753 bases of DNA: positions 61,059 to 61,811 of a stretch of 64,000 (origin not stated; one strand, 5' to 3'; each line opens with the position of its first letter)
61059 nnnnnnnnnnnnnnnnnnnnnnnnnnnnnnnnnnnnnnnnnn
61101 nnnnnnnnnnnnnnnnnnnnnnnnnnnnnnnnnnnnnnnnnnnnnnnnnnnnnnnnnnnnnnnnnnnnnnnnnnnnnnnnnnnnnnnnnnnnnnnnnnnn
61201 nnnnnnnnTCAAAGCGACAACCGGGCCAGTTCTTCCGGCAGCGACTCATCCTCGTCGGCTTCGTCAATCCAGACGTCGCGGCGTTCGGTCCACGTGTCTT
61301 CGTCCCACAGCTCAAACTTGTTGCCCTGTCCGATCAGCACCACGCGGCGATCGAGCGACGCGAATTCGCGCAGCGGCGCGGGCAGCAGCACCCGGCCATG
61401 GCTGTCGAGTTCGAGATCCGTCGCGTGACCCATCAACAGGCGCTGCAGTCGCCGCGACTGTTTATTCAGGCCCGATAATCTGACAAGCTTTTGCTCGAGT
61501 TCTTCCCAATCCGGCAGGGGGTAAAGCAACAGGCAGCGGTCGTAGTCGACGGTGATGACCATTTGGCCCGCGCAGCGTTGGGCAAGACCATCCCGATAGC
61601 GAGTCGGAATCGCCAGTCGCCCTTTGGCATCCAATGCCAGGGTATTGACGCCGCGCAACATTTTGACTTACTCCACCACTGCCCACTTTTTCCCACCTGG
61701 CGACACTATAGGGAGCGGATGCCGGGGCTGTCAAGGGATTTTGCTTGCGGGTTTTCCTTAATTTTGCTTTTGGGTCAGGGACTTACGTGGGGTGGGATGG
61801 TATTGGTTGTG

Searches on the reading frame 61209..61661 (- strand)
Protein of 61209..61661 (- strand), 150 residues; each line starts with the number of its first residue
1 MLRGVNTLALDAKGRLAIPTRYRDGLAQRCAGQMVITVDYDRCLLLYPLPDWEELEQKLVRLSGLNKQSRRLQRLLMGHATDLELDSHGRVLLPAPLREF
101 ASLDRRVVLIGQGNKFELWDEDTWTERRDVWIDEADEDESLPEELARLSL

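Call 8: find_encoding_contigs(protein=window:61209-61661:-, flank=10000, max_places=10)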
Protein window:61209-61661:- (150 aa): no gene with exactly this product is on record in the collection.

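Call 17: find_related_loci(query=window:61209-61661:-, collection=genome_contigs, flank=3000)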
Query window:61209-61661:- (150 aa) in genome_contigs; peptide patterns used: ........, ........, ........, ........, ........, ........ (x = any residue, [..] = any of these).
600 stretches matched a pattern (row limit reached: there are more); 567 encode a relative of the query (tblastn E <= 1e-3); the best 80 are kept; 80 distinct loci.
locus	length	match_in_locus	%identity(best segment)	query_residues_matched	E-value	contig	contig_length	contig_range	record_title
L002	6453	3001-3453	81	1-150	4e-76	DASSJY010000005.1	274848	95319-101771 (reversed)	MAG TPA_asm: Gammaproteobacteria bacterium isolate SMAG_U1127 k141_112787, whole genome shotgun sequence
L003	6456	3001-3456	70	1-150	1e-69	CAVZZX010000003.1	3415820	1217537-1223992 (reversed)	MAG: uncultured Gammaproteobacteria bacterium isolate MFD01721.bin.1.315 genome assembly, contig: contig_3809, whole gen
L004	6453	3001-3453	71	1-150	2e-68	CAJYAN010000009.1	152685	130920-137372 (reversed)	MAG TPA_asm: uncultured Gammaproteobacteria bacterium isolate SRR5242447_bin.8_MetaBAT_v2.12.1_MAG genome assembly, cont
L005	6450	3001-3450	69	1-150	3e-68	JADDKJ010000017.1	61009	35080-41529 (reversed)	MAG: Gammaproteobacteria bacterium isolate bin1 17, whole genome shotgun sequence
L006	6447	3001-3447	67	1-150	2e-66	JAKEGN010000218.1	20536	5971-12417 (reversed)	MAG: Woeseiaceae bacterium isolate PMV_4.73 PMV_4.73.k101_1628659, whole genome shotgun sequence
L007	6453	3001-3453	68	1-150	8e-66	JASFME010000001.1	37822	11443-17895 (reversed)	MAG: Granulosicoccaceae bacterium isolate D0817M20remetaG_Bin_64 D0817M20remetaG_FD_scaffold_85_c1, whole genome shotgun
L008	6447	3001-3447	67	1-150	1e-65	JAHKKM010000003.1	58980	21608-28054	MAG: Proteobacteria bacterium isolate CR_Sed_300A_bin.102 scaffold_15, whole genome shotgun sequence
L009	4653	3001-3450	67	1-150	2e-65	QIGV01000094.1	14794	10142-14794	MAG: Gammaproteobacteria bacterium isolate SZUA-140 Ga0063293_10003571, whole genome shotgun sequence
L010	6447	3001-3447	69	1-150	6e-65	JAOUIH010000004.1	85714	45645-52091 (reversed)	MAG: Gammaproteobacteria bacterium isolate 4_1_Oct_SF_Bin22 4_1_Oct_SF_Bin22_scaffold_41_c1, whole genome shotgun sequen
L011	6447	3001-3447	65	1-150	4e-64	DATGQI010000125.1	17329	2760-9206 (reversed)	MAG TPA_asm: Woeseiaceae bacterium isolate SMAG_U10419 k141_5933141, whole genome shotgun sequence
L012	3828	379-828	65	1-150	1e-63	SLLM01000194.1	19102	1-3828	MAG: Ectothiorhodospiraceae bacterium isolate CSSed165cm_312 CSSed16-5cm-7167, whole genome shotgun sequence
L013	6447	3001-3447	65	1-150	7e-64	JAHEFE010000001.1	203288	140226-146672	MAG: Woeseiaceae bacterium isolate Ww311 NODE_17_length_203288_cov_4.800962, whole genome shotgun sequence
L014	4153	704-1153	65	1-150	1e-63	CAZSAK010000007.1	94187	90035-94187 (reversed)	MAG TPA_asm: uncultured Chromatiaceae bacterium isolate SRP214966_co2_131 genome assembly, contig: NODE_153_length_94187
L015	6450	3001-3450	64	1-150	2e-63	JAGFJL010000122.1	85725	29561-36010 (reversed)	MAG: Nitrococcus mobilis isolate mag.22 k127_145847, whole genome shotgun sequence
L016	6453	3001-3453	62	1-150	1e-63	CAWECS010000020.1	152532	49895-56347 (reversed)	MAG: uncultured Gammaproteobacteria bacterium isolate MFD03551.bin.2.28 genome assembly, contig: contig_74327, whole gen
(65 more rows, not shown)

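Call 24: find_related_loci(query=window:61209-61661:-, collection=metagenome_contigs, flank=2000)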
Query window:61209-61661:- (150 aa) in metagenome_contigs; peptide patterns used: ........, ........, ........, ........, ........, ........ (x = any residue, [..] = any of these).
600 stretches matched a pattern (row limit reached: there are more); 557 encode a relative of the query (tblastn E <= 1e-3); the best 80 are kept; 80 distinct loci.
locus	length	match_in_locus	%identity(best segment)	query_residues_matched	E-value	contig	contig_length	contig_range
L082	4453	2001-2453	68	1-150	3e-67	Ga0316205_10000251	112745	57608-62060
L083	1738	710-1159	67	1-150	1e-69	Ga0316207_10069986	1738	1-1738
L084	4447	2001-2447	68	1-150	2e-66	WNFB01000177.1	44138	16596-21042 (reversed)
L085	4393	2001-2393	76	1-131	2e-66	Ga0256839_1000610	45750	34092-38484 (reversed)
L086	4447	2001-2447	67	1-150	4e-66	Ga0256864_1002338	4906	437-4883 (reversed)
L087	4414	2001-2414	71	1-138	3e-66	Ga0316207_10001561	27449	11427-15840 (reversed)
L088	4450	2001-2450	67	1-150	3e-66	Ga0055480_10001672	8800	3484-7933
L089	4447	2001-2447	67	1-150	4e-66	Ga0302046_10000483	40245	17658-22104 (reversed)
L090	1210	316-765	67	1-150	9e-70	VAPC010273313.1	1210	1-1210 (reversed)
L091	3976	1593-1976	77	1-128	1e-64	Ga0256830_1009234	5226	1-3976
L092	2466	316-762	66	1-150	1e-64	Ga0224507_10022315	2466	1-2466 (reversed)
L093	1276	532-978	65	1-150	2e-67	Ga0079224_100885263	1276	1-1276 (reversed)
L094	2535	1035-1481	66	1-150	1e-64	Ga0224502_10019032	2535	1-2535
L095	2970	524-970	65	1-150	1e-63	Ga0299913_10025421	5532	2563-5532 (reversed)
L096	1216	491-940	64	1-150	2e-67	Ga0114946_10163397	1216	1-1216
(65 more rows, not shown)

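Call 25: find_homologous_proteins(query=window:61209-61661:-, max_evalue=1e-40)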
Query window:61209-61661:- (150 aa): 6803 proteins with E <= 1e-40 among 8000 candidates; the best 120 are listed.
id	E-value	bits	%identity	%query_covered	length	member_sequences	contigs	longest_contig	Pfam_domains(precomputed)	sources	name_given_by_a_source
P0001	2.0e-93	328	100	100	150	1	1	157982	PF02381.24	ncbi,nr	ncbi:MAG TPA: division/cell wall cluster transcriptional repressor MraZ [Gammaproteobacteria bacteri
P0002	3.3e-75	269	83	100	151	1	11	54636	PF02381.24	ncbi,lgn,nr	ncbi:MAG TPA: division/cell wall cluster transcriptional repressor MraZ [Gammaproteobacteria bacteri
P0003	3.8e-75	269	81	100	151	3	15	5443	PF02381.24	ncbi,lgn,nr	ncbi:MAG TPA: division/cell wall cluster transcriptional repressor MraZ [Gammaproteobacteria bacteri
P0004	6.1e-75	268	80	100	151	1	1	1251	PF02381.24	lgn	-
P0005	7.2e-75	268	80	100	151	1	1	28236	PF02381.24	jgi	jgi:MraZ protein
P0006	1.1e-74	267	80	100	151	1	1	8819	PF02381.24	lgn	-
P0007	4.0e-74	266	83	100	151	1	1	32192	PF02381.24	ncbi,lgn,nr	ncbi:MAG TPA: division/cell wall cluster transcriptional repressor MraZ [Gammaproteobacteria bacteri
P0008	1.1e-73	264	81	100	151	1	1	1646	PF02381.24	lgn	-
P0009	1.2e-72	261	81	100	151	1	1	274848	PF02381.24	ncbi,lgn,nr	ncbi:MAG TPA: division/cell wall cluster transcriptional repressor MraZ [Gammaproteobacteria bacteri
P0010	2.7e-71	257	77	100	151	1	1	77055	PF02381.24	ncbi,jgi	jgi:MraZ protein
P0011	6.3e-70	252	75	100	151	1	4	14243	PF02381.24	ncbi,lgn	ncbi:MAG: division/cell wall cluster transcriptional repressor MraZ [Gammaproteobacteria bacterium]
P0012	7.3e-70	252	77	99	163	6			PF02381.24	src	-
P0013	2.0e-69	250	77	100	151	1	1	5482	PF02381.24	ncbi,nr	ncbi:MAG TPA: division/cell wall cluster transcriptional repressor MraZ [Gammaproteobacteria bacteri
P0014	3.8e-69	250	73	100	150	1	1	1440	PF02381.24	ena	-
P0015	3.2e-68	247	74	100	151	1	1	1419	PF02381.24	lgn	-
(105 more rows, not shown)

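Call 26: find_encoding_contigs(protein=P0002, flank=3000, max_places=10)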
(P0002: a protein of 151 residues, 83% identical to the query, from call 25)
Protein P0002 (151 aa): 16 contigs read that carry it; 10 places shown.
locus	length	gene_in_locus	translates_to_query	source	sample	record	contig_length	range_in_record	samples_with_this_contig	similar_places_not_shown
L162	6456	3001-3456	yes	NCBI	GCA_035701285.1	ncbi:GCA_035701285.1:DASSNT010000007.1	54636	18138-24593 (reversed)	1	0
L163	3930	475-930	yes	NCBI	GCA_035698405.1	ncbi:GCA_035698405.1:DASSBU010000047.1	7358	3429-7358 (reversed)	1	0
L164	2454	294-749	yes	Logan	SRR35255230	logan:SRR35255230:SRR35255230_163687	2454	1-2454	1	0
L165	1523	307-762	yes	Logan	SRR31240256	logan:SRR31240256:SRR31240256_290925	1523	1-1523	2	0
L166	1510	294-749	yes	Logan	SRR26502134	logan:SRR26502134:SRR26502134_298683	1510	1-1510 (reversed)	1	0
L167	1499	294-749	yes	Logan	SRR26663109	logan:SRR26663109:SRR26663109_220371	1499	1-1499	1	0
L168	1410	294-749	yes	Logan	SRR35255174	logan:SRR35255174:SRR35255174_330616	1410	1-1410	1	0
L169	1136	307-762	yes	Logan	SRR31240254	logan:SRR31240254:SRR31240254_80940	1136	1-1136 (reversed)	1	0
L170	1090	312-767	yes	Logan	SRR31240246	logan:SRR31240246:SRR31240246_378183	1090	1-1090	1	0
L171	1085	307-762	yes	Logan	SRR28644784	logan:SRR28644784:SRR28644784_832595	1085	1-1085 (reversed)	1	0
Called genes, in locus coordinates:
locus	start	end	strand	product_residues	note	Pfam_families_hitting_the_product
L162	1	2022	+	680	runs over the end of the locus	PF01757:Acyl_transf_3, PF19040:SGNH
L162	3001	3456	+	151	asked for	PF02381:MraZ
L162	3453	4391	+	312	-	PF01795:Methyltransf_5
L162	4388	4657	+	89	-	PF04999:FtsL, PF04977:DivIC (weak)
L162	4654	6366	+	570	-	PF03717:PBP_dimer, PF21922:PBP_dimer_2 (weak), PF00905:Transpeptidase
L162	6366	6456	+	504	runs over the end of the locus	PF01225:Mur_ligase, PF08245:Mur_ligase_M, PF02875:Mur_ligase_C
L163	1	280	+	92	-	?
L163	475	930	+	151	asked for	PF02381:MraZ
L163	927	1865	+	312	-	PF01795:Methyltransf_5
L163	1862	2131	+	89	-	PF04999:FtsL, PF04977:DivIC (weak)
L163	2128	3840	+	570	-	PF03717:PBP_dimer, PF21922:PBP_dimer_2 (weak), PF00905:Transpeptidase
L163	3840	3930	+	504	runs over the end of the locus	PF01225:Mur_ligase, PF08245:Mur_ligase_M, PF02875:Mur_ligase_C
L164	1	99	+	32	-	?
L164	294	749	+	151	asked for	PF02381:MraZ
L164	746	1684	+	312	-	PF01795:Methyltransf_5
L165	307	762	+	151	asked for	PF02381:MraZ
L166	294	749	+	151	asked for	PF02381:MraZ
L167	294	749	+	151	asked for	PF02381:MraZ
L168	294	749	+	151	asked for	PF02381:MraZ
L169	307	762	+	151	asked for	PF02381:MraZ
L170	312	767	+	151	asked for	PF02381:MraZ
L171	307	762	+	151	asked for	PF02381:MraZ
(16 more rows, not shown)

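Call 27: find_encoding_contigs(protein=P0003, flank=3000, max_places=10)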
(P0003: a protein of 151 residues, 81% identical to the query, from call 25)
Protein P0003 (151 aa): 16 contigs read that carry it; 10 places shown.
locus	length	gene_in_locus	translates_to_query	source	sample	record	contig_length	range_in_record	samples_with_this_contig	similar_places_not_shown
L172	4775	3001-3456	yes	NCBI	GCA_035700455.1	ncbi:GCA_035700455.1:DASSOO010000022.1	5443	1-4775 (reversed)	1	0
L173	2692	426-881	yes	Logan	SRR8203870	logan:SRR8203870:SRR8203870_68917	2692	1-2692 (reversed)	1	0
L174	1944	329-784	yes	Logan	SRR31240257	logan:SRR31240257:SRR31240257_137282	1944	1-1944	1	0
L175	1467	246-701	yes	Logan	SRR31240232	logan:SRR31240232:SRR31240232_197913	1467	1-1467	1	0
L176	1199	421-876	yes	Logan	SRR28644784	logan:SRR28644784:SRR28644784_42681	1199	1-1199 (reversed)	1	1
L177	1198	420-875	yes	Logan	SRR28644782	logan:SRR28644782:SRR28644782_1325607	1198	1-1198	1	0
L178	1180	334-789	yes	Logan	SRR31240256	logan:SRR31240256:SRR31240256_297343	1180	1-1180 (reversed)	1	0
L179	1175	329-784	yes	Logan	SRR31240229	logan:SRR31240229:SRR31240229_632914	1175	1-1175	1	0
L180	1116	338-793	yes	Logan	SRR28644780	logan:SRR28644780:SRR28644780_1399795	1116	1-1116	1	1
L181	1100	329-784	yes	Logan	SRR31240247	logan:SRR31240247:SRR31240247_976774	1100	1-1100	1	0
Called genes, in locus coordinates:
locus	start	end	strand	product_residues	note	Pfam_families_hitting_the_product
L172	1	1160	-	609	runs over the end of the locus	PF04348:LppC, PF13458:Peripla_BP_6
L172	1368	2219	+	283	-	PF00590:TP_methylase, PF23016:RsmI_C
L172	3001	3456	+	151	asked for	PF02381:MraZ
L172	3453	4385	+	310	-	PF01795:Methyltransf_5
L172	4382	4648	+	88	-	PF04999:FtsL, PF04977:DivIC (weak)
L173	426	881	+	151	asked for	PF02381:MraZ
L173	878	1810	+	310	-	PF01795:Methyltransf_5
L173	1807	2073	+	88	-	PF04999:FtsL, PF04977:DivIC (weak)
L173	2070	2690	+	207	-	?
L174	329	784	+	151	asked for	PF02381:MraZ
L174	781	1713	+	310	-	PF01795:Methyltransf_5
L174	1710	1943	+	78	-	?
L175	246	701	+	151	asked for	PF02381:MraZ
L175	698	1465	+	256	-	?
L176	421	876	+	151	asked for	PF02381:MraZ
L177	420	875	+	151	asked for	PF02381:MraZ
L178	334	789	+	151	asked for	PF02381:MraZ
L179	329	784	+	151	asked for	PF02381:MraZ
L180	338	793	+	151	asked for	PF02381:MraZ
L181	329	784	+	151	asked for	PF02381:MraZ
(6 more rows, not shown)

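Call 28: find_encoding_contigs(protein=P0007, flank=3000, max_places=4)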
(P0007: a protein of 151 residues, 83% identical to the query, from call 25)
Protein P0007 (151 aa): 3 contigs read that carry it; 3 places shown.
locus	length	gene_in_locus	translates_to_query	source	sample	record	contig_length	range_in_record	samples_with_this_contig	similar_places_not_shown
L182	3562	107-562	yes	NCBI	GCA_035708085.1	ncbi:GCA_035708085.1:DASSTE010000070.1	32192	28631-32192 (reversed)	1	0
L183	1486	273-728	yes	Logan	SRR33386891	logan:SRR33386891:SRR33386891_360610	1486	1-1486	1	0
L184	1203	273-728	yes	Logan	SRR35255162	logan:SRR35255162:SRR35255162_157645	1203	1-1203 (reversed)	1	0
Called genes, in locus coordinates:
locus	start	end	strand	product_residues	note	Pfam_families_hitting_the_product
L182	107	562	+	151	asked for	PF02381:MraZ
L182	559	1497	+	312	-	PF01795:Methyltransf_5, PF13649:Methyltransf_25 (faint)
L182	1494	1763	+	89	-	PF04999:FtsL, PF04977:DivIC (weak)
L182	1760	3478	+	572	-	PF03717:PBP_dimer, PF21922:PBP_dimer_2 (faint), PF00905:Transpeptidase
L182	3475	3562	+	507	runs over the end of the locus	PF01225:Mur_ligase (weak), PF08245:Mur_ligase_M, PF02875:Mur_ligase_C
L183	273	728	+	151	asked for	PF02381:MraZ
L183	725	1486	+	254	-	?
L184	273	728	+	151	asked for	PF02381:MraZ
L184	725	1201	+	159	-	?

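Call 30: find_encoding_contigs(protein=P0005, flank=3000, max_places=3)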
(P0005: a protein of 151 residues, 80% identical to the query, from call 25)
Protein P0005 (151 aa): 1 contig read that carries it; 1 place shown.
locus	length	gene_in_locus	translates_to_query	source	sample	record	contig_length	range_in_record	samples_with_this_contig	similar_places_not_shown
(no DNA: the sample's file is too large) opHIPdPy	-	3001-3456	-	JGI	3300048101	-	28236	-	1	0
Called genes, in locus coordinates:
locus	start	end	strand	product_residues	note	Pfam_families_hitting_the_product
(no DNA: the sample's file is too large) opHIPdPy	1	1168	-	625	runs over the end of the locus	PF04348:LppC, PF13458:Peripla_BP_6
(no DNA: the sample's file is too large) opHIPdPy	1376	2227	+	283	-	PF00590:TP_methylase, PF23016:RsmI_C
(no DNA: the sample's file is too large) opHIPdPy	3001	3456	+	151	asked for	PF02381:MraZ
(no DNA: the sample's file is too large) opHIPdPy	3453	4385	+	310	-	PF01795:Methyltransf_5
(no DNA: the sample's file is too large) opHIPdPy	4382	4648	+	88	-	PF04999:FtsL, PF04977:DivIC (weak)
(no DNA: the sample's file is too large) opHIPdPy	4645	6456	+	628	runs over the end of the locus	PF03717:PBP_dimer, PF21922:PBP_dimer_2 (weak), PF00905:Transpeptidase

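Call 31: find_encoding_contigs(protein=P0006, flank=3000, max_places=3)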
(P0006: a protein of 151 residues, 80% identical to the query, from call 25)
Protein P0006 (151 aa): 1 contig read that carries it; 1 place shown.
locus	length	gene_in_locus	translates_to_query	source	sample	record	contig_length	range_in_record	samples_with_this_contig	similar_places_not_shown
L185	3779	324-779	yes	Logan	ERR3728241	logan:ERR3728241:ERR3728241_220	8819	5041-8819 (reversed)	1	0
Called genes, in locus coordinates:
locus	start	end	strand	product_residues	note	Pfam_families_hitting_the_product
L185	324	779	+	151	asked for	PF02381:MraZ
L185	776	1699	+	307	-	PF01795:Methyltransf_5, PF13649:Methyltransf_25 (faint)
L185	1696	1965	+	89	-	PF04999:FtsL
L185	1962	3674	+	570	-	PF03717:PBP_dimer, PF21922:PBP_dimer_2 (faint), PF00905:Transpeptidase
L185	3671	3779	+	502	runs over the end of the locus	PF08245:Mur_ligase_M, PF02875:Mur_ligase_C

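Call 32: find_encoding_contigs(protein=P0010, flank=3000, max_places=3)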
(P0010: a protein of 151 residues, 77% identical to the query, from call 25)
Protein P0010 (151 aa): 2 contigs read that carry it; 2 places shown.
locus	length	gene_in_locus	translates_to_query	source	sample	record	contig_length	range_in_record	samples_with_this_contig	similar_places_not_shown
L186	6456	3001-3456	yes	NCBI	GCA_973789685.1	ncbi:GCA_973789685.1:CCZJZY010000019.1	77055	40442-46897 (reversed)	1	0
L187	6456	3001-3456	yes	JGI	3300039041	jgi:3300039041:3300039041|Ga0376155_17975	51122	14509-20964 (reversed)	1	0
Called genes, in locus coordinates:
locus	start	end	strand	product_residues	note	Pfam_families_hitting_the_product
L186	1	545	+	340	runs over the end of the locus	PF06144:DNA_pol3_delta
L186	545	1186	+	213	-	PF01467:CTP_transf_like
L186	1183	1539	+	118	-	PF02410:RsfS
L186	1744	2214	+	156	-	PF02590:SPOUT_MTase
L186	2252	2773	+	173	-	PF02545:Maf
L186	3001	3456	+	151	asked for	PF02381:MraZ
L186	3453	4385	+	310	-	PF01795:Methyltransf_5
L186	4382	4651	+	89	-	PF04999:FtsL, PF04977:DivIC (weak)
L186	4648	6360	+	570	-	PF03717:PBP_dimer, PF21922:PBP_dimer_2 (faint), PF00905:Transpeptidase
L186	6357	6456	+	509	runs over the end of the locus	PF01225:Mur_ligase, PF08245:Mur_ligase_M, PF02875:Mur_ligase_C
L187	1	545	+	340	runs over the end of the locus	PF06144:DNA_pol3_delta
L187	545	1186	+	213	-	PF01467:CTP_transf_like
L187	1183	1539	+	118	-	PF02410:RsfS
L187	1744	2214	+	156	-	PF02590:SPOUT_MTase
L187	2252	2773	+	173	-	PF02545:Maf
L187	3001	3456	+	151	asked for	PF02381:MraZ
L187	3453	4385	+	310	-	PF01795:Methyltransf_5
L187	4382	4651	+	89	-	PF04999:FtsL, PF04977:DivIC (weak)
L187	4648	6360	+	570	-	PF03717:PBP_dimer, PF21922:PBP_dimer_2 (faint), PF00905:Transpeptidase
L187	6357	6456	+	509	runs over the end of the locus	PF01225:Mur_ligase, PF08245:Mur_ligase_M, PF02875:Mur_ligase_C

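Call 33: find_encoding_contigs(protein=P0011, flank=3000, max_places=4)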
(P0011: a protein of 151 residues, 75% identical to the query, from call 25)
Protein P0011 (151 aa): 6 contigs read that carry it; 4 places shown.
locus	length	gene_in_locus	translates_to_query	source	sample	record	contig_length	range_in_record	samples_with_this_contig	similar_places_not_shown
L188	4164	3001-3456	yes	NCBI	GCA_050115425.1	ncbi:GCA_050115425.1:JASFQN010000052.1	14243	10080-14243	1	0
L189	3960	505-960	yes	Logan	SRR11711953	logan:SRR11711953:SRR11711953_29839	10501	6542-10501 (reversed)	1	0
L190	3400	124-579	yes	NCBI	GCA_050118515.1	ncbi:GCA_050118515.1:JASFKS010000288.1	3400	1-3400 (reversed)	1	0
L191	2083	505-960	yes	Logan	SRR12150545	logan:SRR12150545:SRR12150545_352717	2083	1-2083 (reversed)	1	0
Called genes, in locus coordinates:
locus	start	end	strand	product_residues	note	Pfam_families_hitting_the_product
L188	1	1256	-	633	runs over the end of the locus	PF04348:LppC, PF13458:Peripla_BP_6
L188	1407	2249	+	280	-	PF00590:TP_methylase, PF23016:RsmI_C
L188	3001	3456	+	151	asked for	PF02381:MraZ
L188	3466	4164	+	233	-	PF01795:Methyltransf_5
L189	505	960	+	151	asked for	PF02381:MraZ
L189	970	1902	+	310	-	PF01795:Methyltransf_5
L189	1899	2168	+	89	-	PF04999:FtsL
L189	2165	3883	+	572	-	PF03717:PBP_dimer, PF21922:PBP_dimer_2 (weak), PF00905:Transpeptidase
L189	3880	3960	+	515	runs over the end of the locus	PF01225:Mur_ligase (weak), PF08245:Mur_ligase_M, PF02875:Mur_ligase_C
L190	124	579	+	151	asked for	PF02381:MraZ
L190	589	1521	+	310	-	PF01795:Methyltransf_5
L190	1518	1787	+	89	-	PF04999:FtsL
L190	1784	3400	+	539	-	PF03717:PBP_dimer, PF21922:PBP_dimer_2 (weak), PF00905:Transpeptidase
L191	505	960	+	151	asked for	PF02381:MraZ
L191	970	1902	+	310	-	PF01795:Methyltransf_5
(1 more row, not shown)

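Call 34: find_encoding_contigs(protein=P0013, flank=3000, max_places=3)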
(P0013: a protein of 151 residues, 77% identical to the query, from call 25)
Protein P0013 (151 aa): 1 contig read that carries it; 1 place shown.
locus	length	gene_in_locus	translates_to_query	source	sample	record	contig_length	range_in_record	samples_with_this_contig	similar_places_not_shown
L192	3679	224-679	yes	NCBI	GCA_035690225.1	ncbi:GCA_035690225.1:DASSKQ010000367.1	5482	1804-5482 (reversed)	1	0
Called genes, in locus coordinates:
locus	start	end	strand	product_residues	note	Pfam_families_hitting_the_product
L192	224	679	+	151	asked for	PF02381:MraZ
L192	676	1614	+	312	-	PF01795:Methyltransf_5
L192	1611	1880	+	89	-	PF04999:FtsL, PF04977:DivIC (weak)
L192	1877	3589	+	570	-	PF03717:PBP_dimer, PF21922:PBP_dimer_2 (weak), PF00905:Transpeptidase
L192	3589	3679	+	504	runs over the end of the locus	PF01225:Mur_ligase (weak), PF08245:Mur_ligase_M, PF02875:Mur_ligase_C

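Call 50: find_encoding_contigs(protein=P0008, flank=3000, max_places=3)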
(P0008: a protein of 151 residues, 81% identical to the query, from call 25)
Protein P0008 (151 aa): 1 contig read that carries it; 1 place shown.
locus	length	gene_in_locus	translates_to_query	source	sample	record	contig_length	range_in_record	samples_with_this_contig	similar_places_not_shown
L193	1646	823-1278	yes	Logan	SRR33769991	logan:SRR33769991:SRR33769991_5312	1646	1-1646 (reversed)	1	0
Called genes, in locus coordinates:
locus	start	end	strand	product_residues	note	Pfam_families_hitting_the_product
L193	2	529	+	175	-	?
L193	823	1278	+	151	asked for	PF02381:MraZ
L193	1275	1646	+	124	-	?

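Call 51: find_encoding_contigs(protein=P0004, flank=3000, max_places=3)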
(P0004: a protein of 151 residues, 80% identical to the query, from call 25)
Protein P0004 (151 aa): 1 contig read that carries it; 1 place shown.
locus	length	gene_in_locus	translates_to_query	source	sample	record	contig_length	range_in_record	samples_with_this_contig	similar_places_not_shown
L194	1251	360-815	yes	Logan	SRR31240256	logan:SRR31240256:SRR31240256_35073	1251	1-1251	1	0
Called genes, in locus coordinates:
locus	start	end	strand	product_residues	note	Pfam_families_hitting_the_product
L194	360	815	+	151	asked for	PF02381:MraZ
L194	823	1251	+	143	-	?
